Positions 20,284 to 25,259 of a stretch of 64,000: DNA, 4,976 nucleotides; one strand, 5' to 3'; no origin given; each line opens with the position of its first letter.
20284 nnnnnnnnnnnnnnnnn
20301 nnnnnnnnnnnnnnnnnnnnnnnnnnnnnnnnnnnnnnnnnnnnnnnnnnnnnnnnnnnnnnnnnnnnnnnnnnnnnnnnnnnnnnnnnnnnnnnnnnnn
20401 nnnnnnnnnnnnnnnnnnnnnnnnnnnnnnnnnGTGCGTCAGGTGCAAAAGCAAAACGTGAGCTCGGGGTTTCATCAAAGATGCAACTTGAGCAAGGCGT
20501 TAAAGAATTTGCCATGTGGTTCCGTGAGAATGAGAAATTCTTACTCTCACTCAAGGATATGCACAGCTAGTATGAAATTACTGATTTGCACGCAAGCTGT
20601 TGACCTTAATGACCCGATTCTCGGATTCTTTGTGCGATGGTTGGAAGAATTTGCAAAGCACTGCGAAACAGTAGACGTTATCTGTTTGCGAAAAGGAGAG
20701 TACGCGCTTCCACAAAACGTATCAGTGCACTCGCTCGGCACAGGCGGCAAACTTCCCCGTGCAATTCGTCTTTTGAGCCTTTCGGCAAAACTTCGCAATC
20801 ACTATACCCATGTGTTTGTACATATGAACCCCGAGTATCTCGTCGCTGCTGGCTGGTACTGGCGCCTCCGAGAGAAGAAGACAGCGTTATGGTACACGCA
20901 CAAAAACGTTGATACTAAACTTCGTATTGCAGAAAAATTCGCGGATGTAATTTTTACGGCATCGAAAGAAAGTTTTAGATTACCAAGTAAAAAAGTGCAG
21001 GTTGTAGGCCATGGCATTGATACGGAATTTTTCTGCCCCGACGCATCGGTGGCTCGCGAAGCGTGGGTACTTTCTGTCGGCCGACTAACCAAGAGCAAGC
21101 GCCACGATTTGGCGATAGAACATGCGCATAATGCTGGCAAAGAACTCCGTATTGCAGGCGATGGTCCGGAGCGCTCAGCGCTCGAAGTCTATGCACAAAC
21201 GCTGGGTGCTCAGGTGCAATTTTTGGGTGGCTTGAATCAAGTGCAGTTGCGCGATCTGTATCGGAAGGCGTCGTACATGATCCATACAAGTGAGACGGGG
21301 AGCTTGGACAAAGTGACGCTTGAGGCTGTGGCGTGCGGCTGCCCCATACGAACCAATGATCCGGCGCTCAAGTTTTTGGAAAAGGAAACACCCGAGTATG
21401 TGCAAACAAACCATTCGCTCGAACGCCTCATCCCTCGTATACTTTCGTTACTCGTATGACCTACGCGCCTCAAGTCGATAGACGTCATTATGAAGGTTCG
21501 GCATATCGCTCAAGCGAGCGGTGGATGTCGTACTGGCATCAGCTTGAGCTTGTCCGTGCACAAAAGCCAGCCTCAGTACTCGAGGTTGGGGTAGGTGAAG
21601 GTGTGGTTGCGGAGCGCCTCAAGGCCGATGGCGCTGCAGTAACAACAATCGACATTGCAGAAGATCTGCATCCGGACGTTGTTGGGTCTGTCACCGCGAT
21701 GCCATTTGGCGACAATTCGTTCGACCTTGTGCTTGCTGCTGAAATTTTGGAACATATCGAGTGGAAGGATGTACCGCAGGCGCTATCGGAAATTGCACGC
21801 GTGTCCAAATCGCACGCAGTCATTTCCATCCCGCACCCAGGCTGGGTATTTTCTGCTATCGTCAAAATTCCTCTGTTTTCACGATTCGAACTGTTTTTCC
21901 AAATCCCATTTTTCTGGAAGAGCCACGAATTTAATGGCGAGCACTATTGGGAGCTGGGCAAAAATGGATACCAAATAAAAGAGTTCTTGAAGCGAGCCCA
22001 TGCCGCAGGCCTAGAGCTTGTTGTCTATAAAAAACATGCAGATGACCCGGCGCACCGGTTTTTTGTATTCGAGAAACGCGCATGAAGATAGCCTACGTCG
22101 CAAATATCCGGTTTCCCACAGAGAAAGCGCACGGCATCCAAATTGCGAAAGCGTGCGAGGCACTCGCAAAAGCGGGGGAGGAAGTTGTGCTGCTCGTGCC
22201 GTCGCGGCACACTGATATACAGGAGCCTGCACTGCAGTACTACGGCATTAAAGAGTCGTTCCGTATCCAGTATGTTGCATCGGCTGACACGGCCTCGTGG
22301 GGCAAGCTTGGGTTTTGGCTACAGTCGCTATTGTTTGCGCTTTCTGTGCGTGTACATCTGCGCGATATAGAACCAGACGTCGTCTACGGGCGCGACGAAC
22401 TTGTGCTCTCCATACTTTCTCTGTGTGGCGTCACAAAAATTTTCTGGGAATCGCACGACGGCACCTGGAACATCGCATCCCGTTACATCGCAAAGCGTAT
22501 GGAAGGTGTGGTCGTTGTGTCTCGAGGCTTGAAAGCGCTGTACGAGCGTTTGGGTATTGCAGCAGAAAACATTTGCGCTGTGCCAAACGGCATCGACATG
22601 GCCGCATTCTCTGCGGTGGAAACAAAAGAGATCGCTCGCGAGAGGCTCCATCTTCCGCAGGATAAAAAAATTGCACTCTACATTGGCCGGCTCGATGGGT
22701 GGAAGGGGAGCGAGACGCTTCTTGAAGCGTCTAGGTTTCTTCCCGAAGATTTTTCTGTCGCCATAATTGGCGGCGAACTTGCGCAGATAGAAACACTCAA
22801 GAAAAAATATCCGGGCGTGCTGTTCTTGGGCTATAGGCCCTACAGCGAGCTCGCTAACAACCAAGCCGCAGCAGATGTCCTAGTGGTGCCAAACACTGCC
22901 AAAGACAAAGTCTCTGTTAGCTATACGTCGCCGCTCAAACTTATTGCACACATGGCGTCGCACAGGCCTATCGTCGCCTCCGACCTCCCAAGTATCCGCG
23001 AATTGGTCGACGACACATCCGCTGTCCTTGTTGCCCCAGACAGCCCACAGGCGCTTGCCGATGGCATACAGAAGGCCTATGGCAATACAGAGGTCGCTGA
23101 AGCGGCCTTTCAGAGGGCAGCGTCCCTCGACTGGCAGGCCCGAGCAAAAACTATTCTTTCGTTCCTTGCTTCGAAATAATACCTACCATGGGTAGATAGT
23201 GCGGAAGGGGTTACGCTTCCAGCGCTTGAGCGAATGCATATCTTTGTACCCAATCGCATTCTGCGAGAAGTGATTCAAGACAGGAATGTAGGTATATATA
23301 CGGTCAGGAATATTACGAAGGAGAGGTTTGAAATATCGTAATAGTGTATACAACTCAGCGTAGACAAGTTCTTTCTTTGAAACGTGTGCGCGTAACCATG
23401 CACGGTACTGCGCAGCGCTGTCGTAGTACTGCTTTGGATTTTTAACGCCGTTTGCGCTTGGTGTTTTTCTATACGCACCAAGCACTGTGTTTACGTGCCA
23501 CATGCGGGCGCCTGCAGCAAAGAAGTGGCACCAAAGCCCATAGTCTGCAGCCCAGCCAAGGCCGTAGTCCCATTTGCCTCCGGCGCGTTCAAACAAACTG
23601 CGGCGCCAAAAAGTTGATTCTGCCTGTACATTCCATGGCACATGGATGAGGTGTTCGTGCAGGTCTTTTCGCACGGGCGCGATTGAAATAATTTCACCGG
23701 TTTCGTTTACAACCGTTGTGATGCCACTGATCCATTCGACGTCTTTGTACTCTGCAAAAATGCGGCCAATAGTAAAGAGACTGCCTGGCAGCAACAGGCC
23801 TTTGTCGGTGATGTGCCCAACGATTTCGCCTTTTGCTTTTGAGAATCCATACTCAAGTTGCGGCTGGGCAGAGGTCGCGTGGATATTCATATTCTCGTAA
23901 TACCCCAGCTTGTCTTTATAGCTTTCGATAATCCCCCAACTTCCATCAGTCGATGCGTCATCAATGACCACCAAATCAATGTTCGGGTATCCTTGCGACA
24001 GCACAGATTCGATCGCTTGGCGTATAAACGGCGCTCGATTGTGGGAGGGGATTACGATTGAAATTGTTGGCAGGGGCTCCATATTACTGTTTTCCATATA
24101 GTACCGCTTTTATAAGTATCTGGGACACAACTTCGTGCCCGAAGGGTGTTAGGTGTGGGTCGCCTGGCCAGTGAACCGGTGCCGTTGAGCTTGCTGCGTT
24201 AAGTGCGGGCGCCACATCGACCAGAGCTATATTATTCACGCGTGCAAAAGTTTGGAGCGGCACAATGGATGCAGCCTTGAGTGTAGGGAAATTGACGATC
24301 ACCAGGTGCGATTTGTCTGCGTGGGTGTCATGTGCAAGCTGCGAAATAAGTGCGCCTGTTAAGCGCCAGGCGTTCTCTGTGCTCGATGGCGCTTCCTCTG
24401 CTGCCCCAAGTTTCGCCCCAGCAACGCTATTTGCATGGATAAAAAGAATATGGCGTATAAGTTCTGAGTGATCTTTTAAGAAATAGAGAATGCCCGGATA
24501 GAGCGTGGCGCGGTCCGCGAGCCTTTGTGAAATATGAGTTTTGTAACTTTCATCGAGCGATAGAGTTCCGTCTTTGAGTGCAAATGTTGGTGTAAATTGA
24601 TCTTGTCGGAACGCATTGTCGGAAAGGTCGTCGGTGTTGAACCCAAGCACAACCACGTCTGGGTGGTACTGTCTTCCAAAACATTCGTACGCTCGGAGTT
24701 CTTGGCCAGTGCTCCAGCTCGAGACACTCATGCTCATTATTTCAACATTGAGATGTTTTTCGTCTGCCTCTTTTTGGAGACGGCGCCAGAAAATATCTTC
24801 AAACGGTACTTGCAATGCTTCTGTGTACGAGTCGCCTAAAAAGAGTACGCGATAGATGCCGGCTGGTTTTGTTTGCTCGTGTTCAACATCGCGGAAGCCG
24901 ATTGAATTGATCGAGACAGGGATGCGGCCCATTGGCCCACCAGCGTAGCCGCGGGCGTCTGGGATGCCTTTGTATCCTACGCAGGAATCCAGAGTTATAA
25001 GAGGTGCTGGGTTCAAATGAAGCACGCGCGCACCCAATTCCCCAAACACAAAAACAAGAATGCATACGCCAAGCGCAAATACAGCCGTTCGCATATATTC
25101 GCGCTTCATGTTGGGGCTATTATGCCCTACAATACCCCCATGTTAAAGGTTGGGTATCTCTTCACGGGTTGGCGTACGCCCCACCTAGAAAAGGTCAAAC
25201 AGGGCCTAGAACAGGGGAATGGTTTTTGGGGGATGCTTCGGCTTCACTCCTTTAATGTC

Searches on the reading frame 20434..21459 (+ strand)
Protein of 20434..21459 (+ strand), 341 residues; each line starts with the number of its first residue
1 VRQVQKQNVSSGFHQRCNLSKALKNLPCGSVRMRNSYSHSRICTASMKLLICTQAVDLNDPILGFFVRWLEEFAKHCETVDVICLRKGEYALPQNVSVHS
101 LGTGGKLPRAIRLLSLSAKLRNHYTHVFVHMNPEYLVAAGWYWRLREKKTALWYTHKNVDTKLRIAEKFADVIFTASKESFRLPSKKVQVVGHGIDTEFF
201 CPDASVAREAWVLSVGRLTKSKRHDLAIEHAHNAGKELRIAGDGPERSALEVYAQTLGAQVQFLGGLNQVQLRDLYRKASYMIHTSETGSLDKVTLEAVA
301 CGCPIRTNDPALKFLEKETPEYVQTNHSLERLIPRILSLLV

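Call 9: search_protein_families(library=pfam, proteins=[window:20434-21459:+], max_evalue=0.001)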
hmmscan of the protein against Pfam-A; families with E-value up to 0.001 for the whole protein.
window:20434-21459:+ (341 aa): 2 families
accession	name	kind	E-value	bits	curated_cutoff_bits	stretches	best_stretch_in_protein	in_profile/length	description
PF00534.26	Glycos_transf_1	-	1.1e-15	58.1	26.4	1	209-305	15-119/172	Glycosyl transferases group 1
PF13692.12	Glyco_trans_1_4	-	3.7e-13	50.4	27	1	212-307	4-105/142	Glycosyl transferases group 1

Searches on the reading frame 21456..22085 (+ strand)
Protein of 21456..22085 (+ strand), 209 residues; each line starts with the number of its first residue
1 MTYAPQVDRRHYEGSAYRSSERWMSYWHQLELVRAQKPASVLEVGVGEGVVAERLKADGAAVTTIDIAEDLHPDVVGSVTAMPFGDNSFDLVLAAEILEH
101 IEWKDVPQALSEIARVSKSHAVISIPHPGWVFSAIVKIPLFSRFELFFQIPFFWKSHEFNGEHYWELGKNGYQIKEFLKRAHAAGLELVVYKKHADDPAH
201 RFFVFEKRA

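Call 9: search_protein_families(library=pfam, proteins=[window:21456-22085:+], max_evalue=0.001)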
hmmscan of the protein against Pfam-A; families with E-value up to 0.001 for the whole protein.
window:21456-22085:+ (209 aa): 5 families
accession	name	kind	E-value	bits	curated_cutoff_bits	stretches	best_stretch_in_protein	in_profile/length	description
PF08241.18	Methyltransf_11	-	3e-15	57.1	21.2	1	42-122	1-92/95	Methyltransferase domain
PF13649.12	Methyltransf_25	-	1.4e-12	48.6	27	1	41-118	1-94/97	Methyltransferase domain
PF13489.12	Methyltransf_23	-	9.6e-10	38.9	27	1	34-189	19-162/164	Methyltransferase domain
PF08242.18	Methyltransf_12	-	4.2e-06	27.8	30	1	42-119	1-94/98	Methyltransferase domain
PF13847.12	Methyltransf_31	-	3.2e-05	24.1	27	0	76-128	60-112/145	Methyltransferase domain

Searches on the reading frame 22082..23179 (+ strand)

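Call 9: search_protein_families(library=pfam, proteins=[window:22082-23179:+], max_evalue=0.001)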
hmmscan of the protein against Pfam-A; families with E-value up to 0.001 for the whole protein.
window:22082-23179:+ (365 aa): 4 families
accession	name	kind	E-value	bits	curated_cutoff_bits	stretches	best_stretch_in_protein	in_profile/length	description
PF13692.12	Glyco_trans_1_4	-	6.2e-20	72.3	27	1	196-333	2-140/142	Glycosyl transferases group 1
PF00534.26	Glycos_transf_1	-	1.9e-18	67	26.4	1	182-342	2-165/172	Glycosyl transferases group 1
PF13439.12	Glyco_transf_4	-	1e-11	45.6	28.5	1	23-173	10-168/170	Glycosyltransferase Family 4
PF13579.12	Glyco_trans_4_4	-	4.9e-07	30.7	29.7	0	132-170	120-158/158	Glycosyl transferase 4-like domain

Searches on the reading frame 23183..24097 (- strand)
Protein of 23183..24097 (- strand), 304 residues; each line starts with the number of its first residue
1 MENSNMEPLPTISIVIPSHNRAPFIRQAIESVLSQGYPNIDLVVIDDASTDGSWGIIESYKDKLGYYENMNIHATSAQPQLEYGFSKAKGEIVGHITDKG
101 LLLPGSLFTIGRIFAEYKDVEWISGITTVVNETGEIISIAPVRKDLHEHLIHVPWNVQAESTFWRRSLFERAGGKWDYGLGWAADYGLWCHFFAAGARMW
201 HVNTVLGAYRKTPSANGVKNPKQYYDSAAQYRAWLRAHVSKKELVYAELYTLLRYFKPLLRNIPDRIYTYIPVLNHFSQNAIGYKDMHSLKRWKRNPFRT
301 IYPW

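Call 9: search_protein_families(library=pfam, proteins=[window:23183-24097:-], max_evalue=0.001)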
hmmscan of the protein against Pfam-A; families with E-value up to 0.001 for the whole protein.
window:23183-24097:- (304 aa): 3 families
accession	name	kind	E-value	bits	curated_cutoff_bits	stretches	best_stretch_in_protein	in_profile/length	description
PF00535.33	Glycos_transf_2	-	1.6e-16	61.2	23.3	1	13-94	1-83/168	Glycosyl transferase family 2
PF13641.12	Glyco_tranf_2_3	-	2.4e-06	28.2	27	1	10-129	1-125/230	Glycosyltransferase like family 2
PF10111.15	Glyco_tranf_2_2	-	0.00027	20.9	27.3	1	14-96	4-88/276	Glycosyltransferase like family 2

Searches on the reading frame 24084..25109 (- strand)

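Call 9: search_protein_families(library=pfam, proteins=[window:24084-25109:-], max_evalue=0.001)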
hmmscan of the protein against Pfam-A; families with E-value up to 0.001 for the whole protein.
window:24084-25109:- (341 aa): 1 family
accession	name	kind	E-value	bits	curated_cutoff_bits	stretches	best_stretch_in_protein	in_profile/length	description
PF13472.12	Lipase_GDSL_2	-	2.2e-08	35.2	32.9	1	90-184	1-88/178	GDSL-like Lipase/Acylhydrolase family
